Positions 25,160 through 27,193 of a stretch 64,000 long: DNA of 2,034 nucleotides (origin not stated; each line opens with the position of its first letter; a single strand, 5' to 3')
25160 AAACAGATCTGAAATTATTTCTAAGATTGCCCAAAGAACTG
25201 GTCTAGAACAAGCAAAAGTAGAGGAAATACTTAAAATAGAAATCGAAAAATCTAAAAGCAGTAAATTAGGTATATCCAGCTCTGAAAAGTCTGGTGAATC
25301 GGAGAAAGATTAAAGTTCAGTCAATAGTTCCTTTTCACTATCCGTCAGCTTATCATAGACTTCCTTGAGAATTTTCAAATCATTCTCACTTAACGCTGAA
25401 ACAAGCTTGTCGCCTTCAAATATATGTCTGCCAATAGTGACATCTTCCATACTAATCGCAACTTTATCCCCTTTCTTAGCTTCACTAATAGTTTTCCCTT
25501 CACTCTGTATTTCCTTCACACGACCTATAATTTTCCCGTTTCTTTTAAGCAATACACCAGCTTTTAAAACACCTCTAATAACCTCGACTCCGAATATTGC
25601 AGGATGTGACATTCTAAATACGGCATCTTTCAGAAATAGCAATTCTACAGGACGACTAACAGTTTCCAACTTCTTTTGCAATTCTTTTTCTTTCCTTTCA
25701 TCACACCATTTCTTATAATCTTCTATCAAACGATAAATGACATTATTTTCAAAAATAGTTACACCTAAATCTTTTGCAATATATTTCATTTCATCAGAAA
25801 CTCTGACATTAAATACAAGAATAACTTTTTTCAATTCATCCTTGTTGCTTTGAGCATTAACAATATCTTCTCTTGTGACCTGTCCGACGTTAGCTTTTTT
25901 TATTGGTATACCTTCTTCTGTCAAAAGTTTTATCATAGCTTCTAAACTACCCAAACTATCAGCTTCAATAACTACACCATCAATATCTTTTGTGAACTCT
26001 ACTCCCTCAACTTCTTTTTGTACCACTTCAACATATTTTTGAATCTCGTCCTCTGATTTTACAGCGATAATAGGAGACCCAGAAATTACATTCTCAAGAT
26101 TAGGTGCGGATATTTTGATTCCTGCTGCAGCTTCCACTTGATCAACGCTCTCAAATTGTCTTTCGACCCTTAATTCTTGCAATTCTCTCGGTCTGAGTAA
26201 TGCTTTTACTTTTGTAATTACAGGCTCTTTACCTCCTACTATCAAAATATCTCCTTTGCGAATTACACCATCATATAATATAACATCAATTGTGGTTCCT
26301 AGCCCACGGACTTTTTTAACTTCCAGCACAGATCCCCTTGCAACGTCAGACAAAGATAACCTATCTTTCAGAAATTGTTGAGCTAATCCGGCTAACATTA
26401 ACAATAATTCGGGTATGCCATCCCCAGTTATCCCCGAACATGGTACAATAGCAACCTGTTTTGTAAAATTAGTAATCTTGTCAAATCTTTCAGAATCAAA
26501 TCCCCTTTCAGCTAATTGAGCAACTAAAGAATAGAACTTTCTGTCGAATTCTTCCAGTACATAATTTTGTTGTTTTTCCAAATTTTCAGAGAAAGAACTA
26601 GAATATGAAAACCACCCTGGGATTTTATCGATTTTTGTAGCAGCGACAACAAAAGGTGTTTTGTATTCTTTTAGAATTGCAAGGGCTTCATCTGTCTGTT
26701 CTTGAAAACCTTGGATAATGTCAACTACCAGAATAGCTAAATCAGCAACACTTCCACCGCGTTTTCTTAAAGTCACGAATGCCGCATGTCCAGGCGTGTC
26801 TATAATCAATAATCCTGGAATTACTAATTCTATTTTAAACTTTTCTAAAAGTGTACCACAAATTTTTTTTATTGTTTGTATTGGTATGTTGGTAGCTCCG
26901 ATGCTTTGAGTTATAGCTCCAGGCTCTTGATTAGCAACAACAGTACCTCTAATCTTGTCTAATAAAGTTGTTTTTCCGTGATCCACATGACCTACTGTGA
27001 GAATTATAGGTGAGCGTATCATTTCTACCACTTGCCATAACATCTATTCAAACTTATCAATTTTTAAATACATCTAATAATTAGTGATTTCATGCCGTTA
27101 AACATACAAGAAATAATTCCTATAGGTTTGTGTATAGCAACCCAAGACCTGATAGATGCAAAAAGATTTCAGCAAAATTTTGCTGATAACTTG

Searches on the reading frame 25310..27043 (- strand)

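Call 97: search_protein_families(library=pfam, proteins=[window:25310-27043:-], max_evalue=0.0001)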
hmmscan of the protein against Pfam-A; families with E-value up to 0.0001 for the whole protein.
window:25310-27043:- (577 aa): 5 families
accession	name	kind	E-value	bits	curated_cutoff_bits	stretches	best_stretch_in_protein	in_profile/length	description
PF00009.33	GTP_EFTU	-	5.1e-33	114.7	26.5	1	12-221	4-186/188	Elongation factor Tu GTP binding domain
PF14578.12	GTP_EFTU_D4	-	3.6e-24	84.9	23.8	1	464-547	1-85/86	Elongation factor Tu domain 4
PF11987.13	IF-2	-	1.7e-17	63.8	27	1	354-444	26-117/117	Translation-initiation factor 2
PF03144.31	GTP_EFTU_D2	-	6.3e-09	36.6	30.3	1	249-325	1-72/73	Elongation factor Tu domain 2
PF01926.29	MMR_HSR1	-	3.5e-06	27.5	21.9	1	14-137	2-113/113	50S ribosome-binding GTPase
